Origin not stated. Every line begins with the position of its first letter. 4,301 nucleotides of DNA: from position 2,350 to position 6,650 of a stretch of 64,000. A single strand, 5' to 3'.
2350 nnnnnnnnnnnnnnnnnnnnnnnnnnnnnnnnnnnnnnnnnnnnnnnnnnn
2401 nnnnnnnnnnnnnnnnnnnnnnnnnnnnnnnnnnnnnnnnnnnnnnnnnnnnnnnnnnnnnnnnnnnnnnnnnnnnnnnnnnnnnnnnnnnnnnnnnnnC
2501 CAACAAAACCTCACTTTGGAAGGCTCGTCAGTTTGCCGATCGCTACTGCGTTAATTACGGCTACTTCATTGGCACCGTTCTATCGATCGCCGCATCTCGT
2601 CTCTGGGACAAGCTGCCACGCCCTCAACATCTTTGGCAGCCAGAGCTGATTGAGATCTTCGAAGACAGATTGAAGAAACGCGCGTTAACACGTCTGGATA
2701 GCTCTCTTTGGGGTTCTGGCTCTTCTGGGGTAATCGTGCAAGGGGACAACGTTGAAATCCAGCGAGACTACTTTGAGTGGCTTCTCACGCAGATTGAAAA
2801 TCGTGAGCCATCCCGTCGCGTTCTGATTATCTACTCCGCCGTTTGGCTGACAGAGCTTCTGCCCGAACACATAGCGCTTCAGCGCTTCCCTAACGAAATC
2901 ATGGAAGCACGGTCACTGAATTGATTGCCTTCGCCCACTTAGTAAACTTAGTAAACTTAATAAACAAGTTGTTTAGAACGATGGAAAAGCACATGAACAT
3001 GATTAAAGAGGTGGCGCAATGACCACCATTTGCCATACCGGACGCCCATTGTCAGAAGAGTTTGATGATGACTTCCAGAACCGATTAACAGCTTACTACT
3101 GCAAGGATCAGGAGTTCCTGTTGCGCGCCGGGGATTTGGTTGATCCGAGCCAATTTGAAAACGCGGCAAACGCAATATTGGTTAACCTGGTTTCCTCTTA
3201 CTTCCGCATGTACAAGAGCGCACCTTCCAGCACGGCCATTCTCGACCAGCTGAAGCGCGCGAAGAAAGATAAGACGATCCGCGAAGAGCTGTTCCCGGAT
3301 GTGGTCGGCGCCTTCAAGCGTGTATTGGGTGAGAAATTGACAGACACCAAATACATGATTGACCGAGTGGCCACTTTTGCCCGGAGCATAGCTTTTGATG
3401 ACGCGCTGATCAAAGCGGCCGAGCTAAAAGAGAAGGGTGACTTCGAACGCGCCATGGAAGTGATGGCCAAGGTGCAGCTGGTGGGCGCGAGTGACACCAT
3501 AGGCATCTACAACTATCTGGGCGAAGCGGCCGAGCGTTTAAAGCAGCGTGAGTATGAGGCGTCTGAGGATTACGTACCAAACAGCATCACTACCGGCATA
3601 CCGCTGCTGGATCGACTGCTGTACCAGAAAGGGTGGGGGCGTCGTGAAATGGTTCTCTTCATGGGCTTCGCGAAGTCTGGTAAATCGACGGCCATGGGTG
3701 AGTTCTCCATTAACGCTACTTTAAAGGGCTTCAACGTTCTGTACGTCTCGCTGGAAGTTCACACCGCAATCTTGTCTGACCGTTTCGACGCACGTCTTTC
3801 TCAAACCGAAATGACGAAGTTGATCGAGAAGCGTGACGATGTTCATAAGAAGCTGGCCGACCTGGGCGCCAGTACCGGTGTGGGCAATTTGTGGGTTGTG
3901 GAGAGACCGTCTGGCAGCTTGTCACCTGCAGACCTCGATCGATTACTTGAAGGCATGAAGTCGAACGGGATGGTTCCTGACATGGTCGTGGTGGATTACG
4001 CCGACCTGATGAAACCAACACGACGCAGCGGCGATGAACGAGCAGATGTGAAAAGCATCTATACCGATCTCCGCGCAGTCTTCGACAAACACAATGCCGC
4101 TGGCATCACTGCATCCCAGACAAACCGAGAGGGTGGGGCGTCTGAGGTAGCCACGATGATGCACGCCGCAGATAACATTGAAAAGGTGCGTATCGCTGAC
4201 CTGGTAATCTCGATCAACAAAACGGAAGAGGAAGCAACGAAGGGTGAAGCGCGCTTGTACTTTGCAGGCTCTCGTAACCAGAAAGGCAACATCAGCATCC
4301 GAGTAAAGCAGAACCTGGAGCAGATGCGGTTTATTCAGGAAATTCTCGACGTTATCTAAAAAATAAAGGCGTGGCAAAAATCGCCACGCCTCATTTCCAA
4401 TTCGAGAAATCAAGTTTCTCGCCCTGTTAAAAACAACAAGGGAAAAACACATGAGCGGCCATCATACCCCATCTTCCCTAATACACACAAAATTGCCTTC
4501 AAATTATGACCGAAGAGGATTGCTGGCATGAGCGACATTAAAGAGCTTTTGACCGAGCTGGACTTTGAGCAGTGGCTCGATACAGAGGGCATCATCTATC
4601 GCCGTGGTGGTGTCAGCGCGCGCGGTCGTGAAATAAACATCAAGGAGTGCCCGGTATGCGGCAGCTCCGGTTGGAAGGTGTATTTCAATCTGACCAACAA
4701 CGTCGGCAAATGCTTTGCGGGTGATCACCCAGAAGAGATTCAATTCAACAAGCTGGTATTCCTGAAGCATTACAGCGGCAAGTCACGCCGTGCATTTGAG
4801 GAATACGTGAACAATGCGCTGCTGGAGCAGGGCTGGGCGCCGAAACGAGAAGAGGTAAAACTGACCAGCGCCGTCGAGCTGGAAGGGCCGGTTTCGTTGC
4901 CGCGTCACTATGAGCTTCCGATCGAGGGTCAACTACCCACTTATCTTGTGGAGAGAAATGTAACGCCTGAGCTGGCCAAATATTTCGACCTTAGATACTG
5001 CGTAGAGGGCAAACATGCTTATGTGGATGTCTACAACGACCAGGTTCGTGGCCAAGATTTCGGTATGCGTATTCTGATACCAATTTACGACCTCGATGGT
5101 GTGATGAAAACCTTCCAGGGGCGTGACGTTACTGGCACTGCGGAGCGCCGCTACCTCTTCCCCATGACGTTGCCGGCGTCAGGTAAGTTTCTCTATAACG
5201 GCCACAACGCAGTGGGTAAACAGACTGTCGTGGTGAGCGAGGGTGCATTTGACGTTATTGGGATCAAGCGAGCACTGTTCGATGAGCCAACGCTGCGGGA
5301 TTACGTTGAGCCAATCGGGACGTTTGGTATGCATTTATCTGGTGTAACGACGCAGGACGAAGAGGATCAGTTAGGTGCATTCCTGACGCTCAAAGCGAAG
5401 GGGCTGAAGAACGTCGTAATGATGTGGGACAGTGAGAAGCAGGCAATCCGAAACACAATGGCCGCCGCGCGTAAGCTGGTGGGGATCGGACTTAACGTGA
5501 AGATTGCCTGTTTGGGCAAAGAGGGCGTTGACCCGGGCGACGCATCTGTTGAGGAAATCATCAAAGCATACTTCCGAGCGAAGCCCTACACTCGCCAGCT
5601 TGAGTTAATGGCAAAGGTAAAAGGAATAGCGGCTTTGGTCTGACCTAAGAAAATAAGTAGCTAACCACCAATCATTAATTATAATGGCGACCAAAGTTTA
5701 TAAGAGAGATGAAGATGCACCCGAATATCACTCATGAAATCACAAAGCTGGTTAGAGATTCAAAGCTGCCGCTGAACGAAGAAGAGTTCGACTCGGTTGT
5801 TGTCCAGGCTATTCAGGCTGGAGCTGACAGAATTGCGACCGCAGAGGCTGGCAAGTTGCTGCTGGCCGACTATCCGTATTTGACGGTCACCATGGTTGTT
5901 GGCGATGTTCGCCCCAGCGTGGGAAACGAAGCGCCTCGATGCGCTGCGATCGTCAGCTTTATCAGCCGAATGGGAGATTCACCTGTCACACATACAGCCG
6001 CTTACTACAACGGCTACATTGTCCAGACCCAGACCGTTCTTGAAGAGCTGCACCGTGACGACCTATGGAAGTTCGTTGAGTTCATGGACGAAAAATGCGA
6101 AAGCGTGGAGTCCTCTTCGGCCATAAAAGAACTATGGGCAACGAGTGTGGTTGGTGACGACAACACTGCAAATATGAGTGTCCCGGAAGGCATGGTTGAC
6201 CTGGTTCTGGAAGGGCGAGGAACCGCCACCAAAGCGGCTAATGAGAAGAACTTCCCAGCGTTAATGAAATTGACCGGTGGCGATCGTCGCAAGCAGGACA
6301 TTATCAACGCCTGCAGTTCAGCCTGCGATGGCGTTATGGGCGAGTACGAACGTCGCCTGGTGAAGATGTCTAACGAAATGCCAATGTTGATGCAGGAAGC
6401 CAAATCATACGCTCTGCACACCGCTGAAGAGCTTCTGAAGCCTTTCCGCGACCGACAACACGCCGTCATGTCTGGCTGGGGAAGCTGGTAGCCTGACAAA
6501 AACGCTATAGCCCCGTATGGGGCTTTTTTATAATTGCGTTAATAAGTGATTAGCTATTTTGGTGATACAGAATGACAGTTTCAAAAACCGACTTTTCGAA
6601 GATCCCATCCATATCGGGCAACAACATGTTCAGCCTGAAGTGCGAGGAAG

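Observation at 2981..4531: Helicase and primase genes are translationally coupled to tiny leader ORFs that carry the conserved initiation motif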

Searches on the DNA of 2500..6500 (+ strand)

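Call 3: search_dna_similar(query=window:2500-6500:+, collection=phages, mode=near, max_rows=30)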
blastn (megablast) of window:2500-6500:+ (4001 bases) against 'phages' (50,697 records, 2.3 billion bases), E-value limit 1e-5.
Records with a match: 2; places in all: 2; records where one place covers at least 80% of the query: 0.
Best place of each record, by identity: 60-80% 2.
By first word of the organism name: Salmonella 2.
By host as written in the record: Salmonella enterica subsp. enterica serovar Typhimurium strain LT2 2.
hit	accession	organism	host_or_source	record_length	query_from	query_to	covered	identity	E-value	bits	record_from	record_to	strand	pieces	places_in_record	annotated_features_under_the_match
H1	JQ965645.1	Salmonella phage SSU5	Salmonella enterica subsp. enterica ...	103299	517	3105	65%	75.0%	0e+0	1140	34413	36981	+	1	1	putative DNA helicase | putative DNA primase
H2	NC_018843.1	Salmonella phage SSU5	Salmonella enterica subsp. enterica ...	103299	517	3105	65%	75.0%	0e+0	1140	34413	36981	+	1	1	DnaB-like replicative helicase | putative DNA primase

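Call 5: get_annotated_region(hit=H2, flank=3000)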
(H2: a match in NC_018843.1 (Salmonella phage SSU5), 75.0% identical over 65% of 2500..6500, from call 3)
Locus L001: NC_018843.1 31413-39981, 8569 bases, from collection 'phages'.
description: Salmonella phage SSU5, complete genome.
organism: Salmonella phage SSU5 (NCBI taxid 1177632)
taxonomy: Viruses; Duplodnaviria; Heunggongvirae; Uroviricota; Caudoviricetes
host: Salmonella enterica subsp. enterica serovar Typhimurium strain LT2; source: -; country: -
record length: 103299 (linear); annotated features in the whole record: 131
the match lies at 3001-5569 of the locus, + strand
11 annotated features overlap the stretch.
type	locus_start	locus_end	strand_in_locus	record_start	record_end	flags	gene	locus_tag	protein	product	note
CDS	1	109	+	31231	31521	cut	-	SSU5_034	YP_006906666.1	hypothetical protein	-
CDS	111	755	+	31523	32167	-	-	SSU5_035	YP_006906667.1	hypothetical protein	-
CDS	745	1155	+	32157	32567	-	-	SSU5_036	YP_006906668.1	hypothetical protein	-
CDS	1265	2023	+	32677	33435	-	-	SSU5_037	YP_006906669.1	DUF2971 domain-containing protein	-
CDS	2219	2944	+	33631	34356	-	-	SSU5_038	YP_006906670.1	hypothetical protein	-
CDS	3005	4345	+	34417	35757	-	-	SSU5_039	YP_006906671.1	DnaB-like replicative helicase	-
CDS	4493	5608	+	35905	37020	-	-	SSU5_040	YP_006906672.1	putative DNA primase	-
CDS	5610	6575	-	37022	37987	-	-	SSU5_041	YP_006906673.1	hypothetical protein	-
CDS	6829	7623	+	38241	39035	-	-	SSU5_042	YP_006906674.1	hypothetical protein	-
CDS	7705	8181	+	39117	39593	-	-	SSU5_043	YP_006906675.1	hypothetical protein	-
CDS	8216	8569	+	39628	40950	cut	-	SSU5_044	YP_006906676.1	DNA ligase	-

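Call 6: search_dna_similar(query=window:2500-6500:+, collection=plasmids, mode=near, max_rows=40)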
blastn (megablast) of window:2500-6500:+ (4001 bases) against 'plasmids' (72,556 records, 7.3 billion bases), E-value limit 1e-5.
Records with a match: 208; places in all: 209; records where one place covers at least 80% of the query: 2.
Best place of each record, by identity: 95-99% 1; 90-95% 1; 60-80% 206.
By first word of the organism name: Enterobacter 88; Salmonella 44; Escherichia 41; Citrobacter 21; Klebsiella 7; Cronobacter 5; Shigella 1; Kluyvera 1.
By predicted mobility (MOB-suite, as given by PLSDB): non-mobilizable 196; mobilizable 8; conjugative 4.
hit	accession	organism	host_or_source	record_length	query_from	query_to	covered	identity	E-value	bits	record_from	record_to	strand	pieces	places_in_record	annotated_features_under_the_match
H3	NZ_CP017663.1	Cronobacter sp. JZ38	Tribulus terrestris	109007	1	4001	100%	96.2%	0e+0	6543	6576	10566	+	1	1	DnaB-like helicase C-terminal domain-containing protein | DNA primase | hypothetical protein (x2)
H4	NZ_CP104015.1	Enterobacter sp. CP102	cell culture,citrus soil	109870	1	4001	100%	93.5%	0e+0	5934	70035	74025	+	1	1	DnaB-like helicase C-terminal domain-containing protein | hypothetical protein (x3)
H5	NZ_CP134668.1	Enterobacter ludwigii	Homo sapiens,bacteria,rectum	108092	517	3105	65%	74.9%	0e+0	1118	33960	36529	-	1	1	DnaB-like helicase C-terminal domain-containing protein | DNA primase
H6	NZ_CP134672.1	Enterobacter ludwigii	Homo sapiens,bacteria,rectum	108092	517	3105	65%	74.9%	0e+0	1118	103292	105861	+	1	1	DnaB-like helicase C-terminal domain-containing protein | DNA primase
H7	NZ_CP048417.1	Citrobacter freundii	Homo sapiens,Pure culture one microbial ...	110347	517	3109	65%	74.6%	0e+0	1088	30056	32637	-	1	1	DnaB-like helicase C-terminal domain-containing protein | DNA primase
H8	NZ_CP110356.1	Enterobacter hormaechei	Homo sapiens,blood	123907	517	3105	65%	74.6%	0e+0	1081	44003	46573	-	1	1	DnaB-like helicase C-terminal domain-containing protein | DNA primase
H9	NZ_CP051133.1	Enterobacter hormaechei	Homo sapiens,cell culture,clinical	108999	517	3105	65%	74.6%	0e+0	1075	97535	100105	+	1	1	DnaB-like helicase C-terminal domain-containing protein | DNA primase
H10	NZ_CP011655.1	Citrobacter freundii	Homo sapiens,respiratory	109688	517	3109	65%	74.4%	0e+0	1074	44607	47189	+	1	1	DnaB-like helicase C-terminal domain-containing protein | DNA primase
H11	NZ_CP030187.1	Salmonella enterica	-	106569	517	3104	65%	73.2%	0e+0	896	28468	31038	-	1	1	DnaB-like helicase C-terminal domain-containing protein | hypothetical protein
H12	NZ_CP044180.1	Salmonella enterica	-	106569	517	3104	65%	73.2%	0e+0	896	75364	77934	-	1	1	DnaB-like helicase C-terminal domain-containing protein | hypothetical protein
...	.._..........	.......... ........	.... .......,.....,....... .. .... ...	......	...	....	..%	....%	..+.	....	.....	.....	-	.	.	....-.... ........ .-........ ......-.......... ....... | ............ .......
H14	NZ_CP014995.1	Salmonella enterica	food,peanut butter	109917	517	3044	63%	74.7%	0e+0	1066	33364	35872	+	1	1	DnaB-like helicase C-terminal domain-containing protein | hypothetical protein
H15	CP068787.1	Salmonella enterica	food,peppercorn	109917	517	3044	63%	74.7%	0e+0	1066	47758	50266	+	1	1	AAA family ATPase | DNA primase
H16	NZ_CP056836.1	Citrobacter sp. RHBSTW-00127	culture,Wastewater influent sample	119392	517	3044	63%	74.6%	0e+0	1070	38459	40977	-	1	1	DnaB-like helicase C-terminal domain-containing protein | DNA primase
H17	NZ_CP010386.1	Enterobacter hormaechei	Homo sapiens,Rectal swab,excreted ...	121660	517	3044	63%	74.0%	0e+0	981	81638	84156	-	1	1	DnaB-like helicase C-terminal domain-containing protein | DNA primase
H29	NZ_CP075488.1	Escherichia coli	pig,genome,pig farm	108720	517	2961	61%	74.4%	0e+0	992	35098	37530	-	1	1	DnaB-like helicase C-terminal domain-containing protein | DNA primase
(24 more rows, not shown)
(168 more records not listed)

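Call 9: get_annotated_region(hit=H3, flank=1500)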
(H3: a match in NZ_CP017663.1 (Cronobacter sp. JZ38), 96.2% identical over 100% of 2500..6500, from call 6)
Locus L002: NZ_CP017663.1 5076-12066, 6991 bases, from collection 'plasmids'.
description: Cronobacter sp. JZ38 plasmid unnamed1, complete sequence
organism: Cronobacter sp. JZ38 (NCBI taxid 1906275)
taxonomy: Bacteria; Pseudomonadota; Gammaproteobacteria; Enterobacterales; Enterobacteriaceae; Cronobacter; Cronobacter sp. JZ38
host: -; source: Tribulus terrestris; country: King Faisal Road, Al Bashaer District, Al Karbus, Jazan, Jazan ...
typing (MOB-suite, as given by PLSDB): non-mobilizable
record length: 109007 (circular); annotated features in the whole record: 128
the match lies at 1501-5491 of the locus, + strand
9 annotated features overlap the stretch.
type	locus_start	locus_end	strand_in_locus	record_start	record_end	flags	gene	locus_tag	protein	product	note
CDS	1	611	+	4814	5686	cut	-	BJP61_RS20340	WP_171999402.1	hypothetical protein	-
CDS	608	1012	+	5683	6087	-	-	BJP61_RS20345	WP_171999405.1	hypothetical protein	-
CDS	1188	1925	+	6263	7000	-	-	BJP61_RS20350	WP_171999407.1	hypothetical protein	-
CDS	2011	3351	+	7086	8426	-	-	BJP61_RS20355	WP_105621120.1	DnaB-like helicase C-terminal domain-containing protein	GO:0006260 - DNA replication [Evidence IEA]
CDS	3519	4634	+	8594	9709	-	-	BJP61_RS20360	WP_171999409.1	DNA primase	-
CDS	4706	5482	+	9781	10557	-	-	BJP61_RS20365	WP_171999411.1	hypothetical protein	-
CDS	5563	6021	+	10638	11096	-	-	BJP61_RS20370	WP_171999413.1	hypothetical protein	-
CDS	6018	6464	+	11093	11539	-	-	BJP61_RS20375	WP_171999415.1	DUF1653 domain-containing protein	-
CDS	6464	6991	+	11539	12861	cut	-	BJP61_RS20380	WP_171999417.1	DNA ligase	-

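Call 10: get_annotated_region(hit=H4, flank=1500)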
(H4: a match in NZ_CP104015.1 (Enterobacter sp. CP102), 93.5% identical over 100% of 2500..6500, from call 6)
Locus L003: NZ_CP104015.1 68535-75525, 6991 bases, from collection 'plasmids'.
description: Enterobacter sp. CP102 plasmid pCP102, complete sequence
organism: Enterobacter sp. CP102 (NCBI taxid 2976431)
taxonomy: Bacteria; Pseudomonadota; Gammaproteobacteria; Enterobacterales; Enterobacteriaceae; Enterobacter; Enterobacter sp. CP102
host: -; source: cell culture,citrus soil; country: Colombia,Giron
typing (MOB-suite, as given by PLSDB): non-mobilizable
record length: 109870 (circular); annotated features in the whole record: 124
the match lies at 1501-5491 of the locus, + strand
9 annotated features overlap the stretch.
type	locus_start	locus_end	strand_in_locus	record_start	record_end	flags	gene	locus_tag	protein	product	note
CDS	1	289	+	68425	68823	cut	-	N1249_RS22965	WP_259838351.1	hypothetical protein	-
CDS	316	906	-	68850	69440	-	-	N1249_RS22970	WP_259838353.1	hypothetical protein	-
CDS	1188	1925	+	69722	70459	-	-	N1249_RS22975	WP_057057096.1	hypothetical protein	-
CDS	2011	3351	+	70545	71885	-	-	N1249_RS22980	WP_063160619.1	DnaB-like helicase C-terminal domain-containing protein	GO:0006260 - DNA replication [Evidence IEA]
CDS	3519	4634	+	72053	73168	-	-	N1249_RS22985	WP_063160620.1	hypothetical protein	-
CDS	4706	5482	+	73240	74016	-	-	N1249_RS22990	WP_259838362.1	hypothetical protein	-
CDS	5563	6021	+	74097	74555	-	-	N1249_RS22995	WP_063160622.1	hypothetical protein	-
CDS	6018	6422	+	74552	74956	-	-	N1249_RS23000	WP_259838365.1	hypothetical protein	-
CDS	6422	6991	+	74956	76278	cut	-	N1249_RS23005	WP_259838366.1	DNA ligase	-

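Call 17: get_annotated_region(hit=H29, flank=400)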
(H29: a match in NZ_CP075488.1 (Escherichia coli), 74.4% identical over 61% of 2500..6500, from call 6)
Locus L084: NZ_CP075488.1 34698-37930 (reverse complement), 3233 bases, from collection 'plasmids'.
description: Escherichia coli strain NT1F34 plasmid pNT1F34-108k, complete sequence
organism: Escherichia coli (NCBI taxid 562)
taxonomy: Bacteria; Pseudomonadota; Gammaproteobacteria; Enterobacterales; Enterobacteriaceae; Escherichia; Escherichia coli
host: -; source: pig,genome,pig farm; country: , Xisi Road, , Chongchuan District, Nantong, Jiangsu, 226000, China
typing (MOB-suite, as given by PLSDB): non-mobilizable; replicon IncFIB
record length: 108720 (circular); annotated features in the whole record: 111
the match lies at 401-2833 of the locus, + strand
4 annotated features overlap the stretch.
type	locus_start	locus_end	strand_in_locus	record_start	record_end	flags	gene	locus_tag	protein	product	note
CDS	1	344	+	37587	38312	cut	-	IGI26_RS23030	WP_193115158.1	hypothetical protein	-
CDS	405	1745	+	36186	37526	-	-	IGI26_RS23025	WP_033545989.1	DnaB-like helicase C-terminal domain-containing protein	GO:0006260 - DNA replication [Evidence IEA]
CDS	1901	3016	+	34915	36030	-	-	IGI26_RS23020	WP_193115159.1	DNA primase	-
CDS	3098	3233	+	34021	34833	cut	-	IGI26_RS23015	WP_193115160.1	hypothetical protein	-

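Call 18: get_annotated_region(hit=H11, flank=400)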
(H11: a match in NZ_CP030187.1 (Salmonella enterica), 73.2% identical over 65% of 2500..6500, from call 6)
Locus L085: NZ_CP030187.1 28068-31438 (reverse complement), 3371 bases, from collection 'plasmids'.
description: Salmonella enterica strain SA20094620 plasmid pSA20094620.2, complete sequence
organism: Salmonella enterica (NCBI taxid 28901)
taxonomy: Bacteria; Pseudomonadota; Gammaproteobacteria; Enterobacterales; Enterobacteriaceae; Salmonella; Salmonella enterica
host: -; source: -; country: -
typing (MOB-suite, as given by PLSDB): non-mobilizable; replicon IncFIB
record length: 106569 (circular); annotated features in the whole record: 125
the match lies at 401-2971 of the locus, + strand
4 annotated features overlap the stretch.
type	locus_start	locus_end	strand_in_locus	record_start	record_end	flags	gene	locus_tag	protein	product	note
CDS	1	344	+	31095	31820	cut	-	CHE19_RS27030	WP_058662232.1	hypothetical protein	-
CDS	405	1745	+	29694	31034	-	-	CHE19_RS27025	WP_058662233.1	DnaB-like helicase C-terminal domain-containing protein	GO:0006260 - DNA replication [Evidence IEA]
CDS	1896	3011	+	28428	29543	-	-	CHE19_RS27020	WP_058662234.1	hypothetical protein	-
CDS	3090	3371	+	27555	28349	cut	-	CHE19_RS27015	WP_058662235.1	hypothetical protein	-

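Call 19: get_annotated_region(hit=H5, flank=400)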
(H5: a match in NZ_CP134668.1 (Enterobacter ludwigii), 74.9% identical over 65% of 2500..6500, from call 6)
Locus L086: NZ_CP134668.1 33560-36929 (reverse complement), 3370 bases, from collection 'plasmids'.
description: Enterobacter ludwigii strain 99202522619 plasmid unnamed1, complete sequence
organism: Enterobacter ludwigii (NCBI taxid 299767)
taxonomy: Bacteria; Pseudomonadota; Gammaproteobacteria; Enterobacterales; Enterobacteriaceae; Enterobacter; Enterobacter ludwigii
host: -; source: Homo sapiens,bacteria,rectum; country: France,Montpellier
typing (MOB-suite, as given by PLSDB): non-mobilizable; replicon IncFIB
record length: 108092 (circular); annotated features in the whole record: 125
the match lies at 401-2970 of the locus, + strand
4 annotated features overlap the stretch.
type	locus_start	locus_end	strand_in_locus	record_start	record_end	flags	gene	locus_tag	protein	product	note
CDS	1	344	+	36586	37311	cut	-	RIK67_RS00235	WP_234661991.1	hypothetical protein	-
CDS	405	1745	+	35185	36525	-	-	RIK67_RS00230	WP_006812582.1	DnaB-like helicase C-terminal domain-containing protein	GO:0006260 - DNA replication [Evidence IEA]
CDS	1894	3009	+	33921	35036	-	-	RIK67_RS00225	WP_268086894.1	DNA primase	-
CDS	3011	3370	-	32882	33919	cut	-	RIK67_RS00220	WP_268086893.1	hypothetical protein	-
